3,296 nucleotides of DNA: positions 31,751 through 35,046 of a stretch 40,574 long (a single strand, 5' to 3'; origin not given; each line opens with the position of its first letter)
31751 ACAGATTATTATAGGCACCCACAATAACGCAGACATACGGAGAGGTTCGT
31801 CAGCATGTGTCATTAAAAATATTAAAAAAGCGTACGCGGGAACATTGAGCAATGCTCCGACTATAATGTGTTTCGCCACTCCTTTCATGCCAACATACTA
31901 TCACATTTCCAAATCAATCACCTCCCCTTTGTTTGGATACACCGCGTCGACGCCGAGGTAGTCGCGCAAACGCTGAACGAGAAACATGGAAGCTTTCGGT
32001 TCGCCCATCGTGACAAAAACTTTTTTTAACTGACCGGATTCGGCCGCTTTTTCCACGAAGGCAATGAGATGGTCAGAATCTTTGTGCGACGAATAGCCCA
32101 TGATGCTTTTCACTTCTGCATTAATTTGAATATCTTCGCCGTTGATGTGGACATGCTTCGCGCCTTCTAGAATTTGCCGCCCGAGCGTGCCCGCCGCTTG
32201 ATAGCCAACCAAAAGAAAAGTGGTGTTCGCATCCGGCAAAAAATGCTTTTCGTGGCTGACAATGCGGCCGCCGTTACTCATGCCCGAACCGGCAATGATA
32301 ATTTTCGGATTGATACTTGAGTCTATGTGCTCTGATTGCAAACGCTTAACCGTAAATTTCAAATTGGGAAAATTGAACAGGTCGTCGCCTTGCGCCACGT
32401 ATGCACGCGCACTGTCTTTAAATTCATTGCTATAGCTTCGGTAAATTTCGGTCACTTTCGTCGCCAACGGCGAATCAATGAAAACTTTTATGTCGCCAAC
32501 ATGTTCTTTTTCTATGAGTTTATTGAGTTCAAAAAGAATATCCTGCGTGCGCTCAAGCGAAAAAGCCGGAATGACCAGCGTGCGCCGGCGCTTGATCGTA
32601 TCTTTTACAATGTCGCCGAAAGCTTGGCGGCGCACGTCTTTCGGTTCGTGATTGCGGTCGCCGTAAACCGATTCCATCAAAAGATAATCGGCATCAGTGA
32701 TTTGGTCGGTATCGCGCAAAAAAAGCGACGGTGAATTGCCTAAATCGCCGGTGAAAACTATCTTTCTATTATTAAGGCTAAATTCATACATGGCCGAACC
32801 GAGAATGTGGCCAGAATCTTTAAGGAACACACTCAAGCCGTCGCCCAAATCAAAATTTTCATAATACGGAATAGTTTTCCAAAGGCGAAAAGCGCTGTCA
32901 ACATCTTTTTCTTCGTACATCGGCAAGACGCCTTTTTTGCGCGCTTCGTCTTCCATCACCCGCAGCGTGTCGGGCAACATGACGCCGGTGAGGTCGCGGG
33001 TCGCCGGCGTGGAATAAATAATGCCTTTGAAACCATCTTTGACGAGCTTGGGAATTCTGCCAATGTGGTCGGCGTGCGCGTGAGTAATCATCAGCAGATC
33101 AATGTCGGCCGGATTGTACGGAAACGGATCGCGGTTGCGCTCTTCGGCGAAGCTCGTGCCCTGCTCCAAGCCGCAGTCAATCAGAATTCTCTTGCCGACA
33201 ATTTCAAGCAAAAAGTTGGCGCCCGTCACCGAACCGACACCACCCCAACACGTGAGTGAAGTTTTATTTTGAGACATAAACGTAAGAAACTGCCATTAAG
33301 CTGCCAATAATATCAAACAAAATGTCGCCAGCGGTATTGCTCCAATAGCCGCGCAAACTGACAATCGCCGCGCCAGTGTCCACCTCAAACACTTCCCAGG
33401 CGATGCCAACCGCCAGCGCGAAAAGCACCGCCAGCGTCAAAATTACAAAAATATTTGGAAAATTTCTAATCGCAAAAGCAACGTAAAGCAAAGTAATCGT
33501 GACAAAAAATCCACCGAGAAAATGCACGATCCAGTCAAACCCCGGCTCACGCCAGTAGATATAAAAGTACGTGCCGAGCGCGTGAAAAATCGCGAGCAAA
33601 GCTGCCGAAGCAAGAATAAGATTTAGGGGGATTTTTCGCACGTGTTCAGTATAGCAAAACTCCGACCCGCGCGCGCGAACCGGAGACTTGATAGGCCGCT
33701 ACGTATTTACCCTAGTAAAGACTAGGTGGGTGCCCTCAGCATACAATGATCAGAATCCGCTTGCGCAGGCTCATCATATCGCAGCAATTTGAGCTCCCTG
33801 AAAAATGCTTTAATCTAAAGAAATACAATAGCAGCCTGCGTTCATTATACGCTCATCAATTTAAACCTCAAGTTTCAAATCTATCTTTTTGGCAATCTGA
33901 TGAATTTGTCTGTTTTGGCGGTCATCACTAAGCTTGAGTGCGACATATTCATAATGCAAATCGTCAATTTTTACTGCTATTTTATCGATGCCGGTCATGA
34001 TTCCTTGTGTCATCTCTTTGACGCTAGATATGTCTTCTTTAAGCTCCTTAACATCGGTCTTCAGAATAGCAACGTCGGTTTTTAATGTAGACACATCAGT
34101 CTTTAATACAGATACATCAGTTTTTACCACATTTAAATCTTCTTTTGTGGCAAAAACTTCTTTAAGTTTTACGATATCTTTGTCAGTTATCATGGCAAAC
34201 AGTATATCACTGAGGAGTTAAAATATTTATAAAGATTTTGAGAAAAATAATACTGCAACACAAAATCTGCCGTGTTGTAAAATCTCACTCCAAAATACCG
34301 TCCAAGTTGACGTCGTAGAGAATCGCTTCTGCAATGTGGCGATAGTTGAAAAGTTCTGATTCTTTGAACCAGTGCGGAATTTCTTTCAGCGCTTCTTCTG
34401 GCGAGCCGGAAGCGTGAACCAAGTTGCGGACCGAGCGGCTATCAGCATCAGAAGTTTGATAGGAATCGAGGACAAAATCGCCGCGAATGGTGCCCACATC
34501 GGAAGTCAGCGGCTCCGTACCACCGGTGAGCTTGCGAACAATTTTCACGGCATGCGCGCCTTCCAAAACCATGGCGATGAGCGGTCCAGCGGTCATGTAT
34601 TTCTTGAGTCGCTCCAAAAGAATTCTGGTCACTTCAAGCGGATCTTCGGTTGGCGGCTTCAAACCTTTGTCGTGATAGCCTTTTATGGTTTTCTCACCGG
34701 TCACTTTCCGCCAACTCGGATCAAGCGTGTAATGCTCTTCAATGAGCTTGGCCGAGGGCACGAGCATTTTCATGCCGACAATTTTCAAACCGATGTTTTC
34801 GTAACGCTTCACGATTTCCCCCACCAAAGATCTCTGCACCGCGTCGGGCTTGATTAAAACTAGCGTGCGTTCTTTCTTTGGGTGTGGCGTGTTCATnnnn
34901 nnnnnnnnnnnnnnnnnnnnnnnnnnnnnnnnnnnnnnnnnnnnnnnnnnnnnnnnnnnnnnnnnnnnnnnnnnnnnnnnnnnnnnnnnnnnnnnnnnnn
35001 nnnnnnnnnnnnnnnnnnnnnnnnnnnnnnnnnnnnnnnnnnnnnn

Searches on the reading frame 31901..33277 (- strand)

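Call 89: search_protein_families(library=pfam, proteins=[window:31901-33277:-], max_evalue=0.001)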
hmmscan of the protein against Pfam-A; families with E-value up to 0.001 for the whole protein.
window:31901-33277:- (458 aa): 7 families
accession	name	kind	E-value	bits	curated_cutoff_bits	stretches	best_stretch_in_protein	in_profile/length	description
PF10996.14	Beta-Casp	-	3.4e-33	115.2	27.7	1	244-369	1-120/120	Beta-Casp domain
PF16661.11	Lactamase_B_6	-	1.1e-13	51.4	27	1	23-187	1-170/193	Metallo-beta-lactamase superfamily domain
PF00753.33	Lactamase_B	-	9.7e-13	48.9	22.7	1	22-190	9-161/196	Metallo-beta-lactamase superfamily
PF12706.13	Lactamase_B_2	-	4e-09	36.8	27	1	30-202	2-163/200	Beta-lactamase superfamily domain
PF07521.17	RMMBL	-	1.7e-06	28.4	21.6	1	382-448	1-63/63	Zn-dependent metallo-hydrolase RNA specificity domain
PF23023.1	Anti-Pycsar_Apyc1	-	0.00014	21.8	50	0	20-170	21-159/250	Anti-Pycsar protein Apyc1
PF13483.12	Lactamase_B_3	-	0.00089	19.7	24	0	19-72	7-50/160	Beta-lactamase superfamily domain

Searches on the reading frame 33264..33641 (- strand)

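Call 89: search_protein_families(library=pfam, proteins=[window:33264-33641:-], max_evalue=0.001)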
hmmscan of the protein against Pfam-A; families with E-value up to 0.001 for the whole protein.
window:33264-33641:- (125 aa): 1 family
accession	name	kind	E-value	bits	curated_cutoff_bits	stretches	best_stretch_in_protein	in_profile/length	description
PF09997.14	DUF2238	-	0.00013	22.3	26.4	1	30-93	54-115/140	Predicted membrane protein (DUF2238)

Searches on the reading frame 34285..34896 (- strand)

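Call 89: search_protein_families(library=pfam, proteins=[window:34285-34896:-], max_evalue=0.001)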
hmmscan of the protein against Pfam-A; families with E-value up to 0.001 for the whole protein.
window:34285-34896:- (203 aa): 1 family
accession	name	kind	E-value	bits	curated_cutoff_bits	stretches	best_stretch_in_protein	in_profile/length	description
PF00334.24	NDK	-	2e-37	128.5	27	2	94-181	57-134/135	Nucleoside diphosphate kinase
